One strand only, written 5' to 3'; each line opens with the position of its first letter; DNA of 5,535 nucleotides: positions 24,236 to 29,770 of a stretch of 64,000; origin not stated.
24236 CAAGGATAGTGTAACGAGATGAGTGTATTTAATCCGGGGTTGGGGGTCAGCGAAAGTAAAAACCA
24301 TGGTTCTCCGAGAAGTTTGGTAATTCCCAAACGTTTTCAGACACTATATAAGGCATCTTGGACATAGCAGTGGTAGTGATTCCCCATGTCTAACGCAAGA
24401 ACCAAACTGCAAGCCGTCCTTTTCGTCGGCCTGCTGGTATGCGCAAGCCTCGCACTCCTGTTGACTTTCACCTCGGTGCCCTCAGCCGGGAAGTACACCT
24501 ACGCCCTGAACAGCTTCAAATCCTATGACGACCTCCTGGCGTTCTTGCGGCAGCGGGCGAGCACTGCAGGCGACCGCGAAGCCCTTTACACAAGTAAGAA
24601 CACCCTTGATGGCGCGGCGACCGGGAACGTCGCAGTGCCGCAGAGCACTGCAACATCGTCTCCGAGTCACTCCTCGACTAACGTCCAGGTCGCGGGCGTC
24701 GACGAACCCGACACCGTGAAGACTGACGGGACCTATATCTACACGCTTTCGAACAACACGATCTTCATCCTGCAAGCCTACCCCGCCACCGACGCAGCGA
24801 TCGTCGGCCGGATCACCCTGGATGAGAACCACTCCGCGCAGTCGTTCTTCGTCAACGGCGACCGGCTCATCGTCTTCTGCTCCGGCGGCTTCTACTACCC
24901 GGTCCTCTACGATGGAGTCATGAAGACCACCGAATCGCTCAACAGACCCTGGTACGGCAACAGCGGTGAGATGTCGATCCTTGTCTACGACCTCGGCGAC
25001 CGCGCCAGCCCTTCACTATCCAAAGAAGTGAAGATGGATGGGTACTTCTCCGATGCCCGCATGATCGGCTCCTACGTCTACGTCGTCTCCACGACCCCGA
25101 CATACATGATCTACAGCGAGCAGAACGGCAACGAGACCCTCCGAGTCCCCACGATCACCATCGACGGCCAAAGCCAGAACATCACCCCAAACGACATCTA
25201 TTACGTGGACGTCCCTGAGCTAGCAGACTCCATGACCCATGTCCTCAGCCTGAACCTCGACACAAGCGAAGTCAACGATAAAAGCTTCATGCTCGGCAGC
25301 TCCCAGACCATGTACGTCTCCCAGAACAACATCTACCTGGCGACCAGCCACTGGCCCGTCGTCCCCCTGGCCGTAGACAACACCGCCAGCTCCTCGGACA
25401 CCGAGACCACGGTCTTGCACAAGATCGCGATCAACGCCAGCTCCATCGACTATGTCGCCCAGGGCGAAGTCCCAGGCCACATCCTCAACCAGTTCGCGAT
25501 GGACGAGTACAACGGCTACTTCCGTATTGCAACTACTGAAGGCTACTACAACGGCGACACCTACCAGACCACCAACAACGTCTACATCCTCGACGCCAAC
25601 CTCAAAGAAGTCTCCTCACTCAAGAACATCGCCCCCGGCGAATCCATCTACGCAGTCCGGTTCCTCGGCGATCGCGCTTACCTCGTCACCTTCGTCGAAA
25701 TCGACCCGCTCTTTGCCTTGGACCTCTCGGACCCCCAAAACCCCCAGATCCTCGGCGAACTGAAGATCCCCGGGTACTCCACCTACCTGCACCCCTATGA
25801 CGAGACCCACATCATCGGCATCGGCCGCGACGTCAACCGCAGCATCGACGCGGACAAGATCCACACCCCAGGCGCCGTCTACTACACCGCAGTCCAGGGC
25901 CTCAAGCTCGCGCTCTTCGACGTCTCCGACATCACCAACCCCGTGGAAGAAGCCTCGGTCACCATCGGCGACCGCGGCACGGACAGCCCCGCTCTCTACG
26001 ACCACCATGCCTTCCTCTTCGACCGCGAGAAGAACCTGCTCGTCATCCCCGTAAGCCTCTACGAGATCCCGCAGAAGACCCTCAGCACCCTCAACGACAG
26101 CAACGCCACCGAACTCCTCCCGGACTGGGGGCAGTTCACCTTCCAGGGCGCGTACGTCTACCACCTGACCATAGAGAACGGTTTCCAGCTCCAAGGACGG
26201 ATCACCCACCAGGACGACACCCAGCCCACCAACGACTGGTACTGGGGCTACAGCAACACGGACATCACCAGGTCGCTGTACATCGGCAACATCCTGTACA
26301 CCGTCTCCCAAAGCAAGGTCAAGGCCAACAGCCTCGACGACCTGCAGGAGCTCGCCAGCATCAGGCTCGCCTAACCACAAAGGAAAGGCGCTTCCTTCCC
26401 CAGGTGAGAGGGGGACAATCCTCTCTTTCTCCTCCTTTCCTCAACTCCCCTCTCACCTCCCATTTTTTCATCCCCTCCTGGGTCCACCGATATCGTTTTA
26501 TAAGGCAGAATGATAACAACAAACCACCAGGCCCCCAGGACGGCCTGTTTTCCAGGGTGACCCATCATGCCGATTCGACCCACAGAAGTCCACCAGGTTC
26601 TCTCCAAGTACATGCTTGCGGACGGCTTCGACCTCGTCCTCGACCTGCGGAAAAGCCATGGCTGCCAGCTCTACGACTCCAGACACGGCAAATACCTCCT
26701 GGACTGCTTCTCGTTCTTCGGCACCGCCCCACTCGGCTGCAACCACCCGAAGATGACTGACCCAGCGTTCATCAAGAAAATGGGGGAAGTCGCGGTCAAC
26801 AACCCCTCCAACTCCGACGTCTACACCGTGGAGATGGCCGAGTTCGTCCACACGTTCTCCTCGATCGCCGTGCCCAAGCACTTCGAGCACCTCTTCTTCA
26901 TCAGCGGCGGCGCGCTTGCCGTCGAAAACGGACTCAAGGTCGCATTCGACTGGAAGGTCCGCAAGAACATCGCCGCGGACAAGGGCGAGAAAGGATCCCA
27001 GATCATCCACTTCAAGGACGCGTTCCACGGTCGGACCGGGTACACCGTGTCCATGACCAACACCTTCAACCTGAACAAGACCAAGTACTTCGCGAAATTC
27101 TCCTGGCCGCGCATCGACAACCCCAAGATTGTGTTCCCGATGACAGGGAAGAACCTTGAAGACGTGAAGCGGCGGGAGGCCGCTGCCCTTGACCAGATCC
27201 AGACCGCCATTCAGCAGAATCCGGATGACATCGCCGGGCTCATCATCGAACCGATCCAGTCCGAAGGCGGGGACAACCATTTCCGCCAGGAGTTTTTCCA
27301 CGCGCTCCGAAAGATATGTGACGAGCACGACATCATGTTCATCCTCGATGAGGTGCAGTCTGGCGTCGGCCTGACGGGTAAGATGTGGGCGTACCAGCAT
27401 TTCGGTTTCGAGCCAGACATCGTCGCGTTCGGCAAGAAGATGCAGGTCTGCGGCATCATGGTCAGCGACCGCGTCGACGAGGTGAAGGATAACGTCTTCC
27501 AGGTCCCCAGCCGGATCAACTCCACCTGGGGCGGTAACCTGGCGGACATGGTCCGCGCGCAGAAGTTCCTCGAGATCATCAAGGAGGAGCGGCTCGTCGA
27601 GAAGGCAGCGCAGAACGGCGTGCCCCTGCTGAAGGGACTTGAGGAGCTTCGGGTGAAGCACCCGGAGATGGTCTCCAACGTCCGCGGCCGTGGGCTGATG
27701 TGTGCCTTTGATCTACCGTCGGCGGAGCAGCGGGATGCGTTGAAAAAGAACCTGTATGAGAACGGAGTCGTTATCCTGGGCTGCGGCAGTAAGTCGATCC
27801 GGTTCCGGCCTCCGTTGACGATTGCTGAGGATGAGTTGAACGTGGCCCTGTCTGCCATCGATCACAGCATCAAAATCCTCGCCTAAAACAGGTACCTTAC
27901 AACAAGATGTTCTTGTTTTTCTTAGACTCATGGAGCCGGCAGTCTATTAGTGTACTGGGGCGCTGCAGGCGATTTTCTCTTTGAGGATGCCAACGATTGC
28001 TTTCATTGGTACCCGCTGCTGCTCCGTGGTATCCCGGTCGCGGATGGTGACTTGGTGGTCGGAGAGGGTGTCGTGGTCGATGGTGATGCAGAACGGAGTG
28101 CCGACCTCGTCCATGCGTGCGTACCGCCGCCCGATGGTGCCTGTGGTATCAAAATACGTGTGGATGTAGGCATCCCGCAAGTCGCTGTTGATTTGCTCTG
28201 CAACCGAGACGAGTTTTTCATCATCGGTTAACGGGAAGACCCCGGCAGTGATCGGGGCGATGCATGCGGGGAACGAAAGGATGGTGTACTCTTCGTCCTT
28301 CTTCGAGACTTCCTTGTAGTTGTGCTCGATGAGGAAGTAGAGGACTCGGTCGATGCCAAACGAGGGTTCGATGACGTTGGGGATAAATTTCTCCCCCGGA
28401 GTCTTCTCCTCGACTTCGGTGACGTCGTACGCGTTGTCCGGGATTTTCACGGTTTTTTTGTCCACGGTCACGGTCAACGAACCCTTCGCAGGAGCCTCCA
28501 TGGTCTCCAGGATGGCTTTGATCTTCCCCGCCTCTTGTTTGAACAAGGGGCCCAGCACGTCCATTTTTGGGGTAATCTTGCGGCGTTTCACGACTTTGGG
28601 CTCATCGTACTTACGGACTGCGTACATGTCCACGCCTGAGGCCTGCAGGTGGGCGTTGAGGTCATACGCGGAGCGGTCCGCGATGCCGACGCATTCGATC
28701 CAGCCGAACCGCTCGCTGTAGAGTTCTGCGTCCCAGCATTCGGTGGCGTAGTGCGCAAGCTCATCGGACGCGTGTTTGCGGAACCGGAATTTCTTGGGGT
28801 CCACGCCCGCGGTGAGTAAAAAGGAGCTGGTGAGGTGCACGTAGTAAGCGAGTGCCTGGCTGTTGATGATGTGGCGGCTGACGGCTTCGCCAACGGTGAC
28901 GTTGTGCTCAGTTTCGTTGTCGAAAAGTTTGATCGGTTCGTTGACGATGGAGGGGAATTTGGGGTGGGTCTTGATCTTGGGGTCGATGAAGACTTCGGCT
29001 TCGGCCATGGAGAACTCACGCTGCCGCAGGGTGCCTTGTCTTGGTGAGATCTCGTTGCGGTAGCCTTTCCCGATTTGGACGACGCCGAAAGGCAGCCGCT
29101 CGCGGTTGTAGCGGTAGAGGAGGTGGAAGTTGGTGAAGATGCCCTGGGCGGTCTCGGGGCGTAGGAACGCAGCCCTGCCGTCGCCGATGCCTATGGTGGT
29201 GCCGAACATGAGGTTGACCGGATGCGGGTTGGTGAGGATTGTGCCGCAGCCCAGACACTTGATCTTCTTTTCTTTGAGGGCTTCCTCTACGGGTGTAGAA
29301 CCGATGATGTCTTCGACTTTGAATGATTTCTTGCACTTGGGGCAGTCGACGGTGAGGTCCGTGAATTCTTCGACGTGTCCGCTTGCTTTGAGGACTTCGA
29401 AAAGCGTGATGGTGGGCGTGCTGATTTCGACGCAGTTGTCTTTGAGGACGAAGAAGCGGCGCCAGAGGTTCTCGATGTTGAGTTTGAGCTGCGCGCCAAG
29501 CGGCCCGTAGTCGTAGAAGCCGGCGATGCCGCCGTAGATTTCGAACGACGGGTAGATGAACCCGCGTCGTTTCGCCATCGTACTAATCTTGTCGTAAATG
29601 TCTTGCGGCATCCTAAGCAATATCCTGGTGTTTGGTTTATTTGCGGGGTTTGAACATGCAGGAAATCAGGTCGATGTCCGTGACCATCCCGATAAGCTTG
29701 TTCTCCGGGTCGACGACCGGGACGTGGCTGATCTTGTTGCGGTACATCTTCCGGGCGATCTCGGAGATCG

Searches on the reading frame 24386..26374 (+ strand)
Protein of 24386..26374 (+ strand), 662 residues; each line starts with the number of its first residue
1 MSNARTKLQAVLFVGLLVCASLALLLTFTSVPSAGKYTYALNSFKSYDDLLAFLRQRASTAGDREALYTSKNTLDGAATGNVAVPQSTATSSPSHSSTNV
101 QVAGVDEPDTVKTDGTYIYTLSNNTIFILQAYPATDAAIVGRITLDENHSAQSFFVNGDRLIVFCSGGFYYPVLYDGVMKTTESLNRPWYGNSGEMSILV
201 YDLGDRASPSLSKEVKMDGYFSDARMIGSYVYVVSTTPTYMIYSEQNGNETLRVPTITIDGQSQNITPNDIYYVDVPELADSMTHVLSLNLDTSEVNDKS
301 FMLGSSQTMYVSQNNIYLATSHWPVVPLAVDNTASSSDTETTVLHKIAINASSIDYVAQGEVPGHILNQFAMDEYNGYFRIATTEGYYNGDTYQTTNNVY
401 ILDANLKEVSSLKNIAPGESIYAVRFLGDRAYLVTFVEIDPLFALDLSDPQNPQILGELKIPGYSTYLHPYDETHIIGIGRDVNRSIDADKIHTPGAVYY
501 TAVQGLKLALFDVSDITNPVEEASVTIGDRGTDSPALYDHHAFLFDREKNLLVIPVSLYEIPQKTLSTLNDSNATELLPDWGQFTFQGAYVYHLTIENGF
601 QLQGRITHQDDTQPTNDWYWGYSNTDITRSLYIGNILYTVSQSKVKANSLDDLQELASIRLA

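Call 77: search_protein_families(library=pfam, proteins=[window:24386-26374:+], max_evalue=0.0001)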
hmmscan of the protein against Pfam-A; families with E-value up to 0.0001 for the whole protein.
window:24386-26374:+ (662 aa): 1 family
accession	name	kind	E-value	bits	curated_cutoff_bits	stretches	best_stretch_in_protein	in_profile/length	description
PF09826.15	Beta_propel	-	9e-167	556.3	22.4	1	95-653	1-495/495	Beta propeller domain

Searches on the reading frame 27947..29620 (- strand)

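Call 77: search_protein_families(library=pfam, proteins=[window:27947-29620:-], max_evalue=0.0001)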
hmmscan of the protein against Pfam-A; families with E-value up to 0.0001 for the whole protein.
window:27947-29620:- (557 aa): 2 families
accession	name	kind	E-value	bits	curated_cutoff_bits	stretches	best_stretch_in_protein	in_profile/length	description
PF03129.25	HGTP_anticodon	-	1.1e-20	74.1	21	1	461-549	4-94/94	Anticodon binding domain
PF00587.30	tRNA-synt_2b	-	2.1e-09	38.1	29.3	1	150-434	10-179/179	tRNA synthetase class II core domain (G, H, P, S and T)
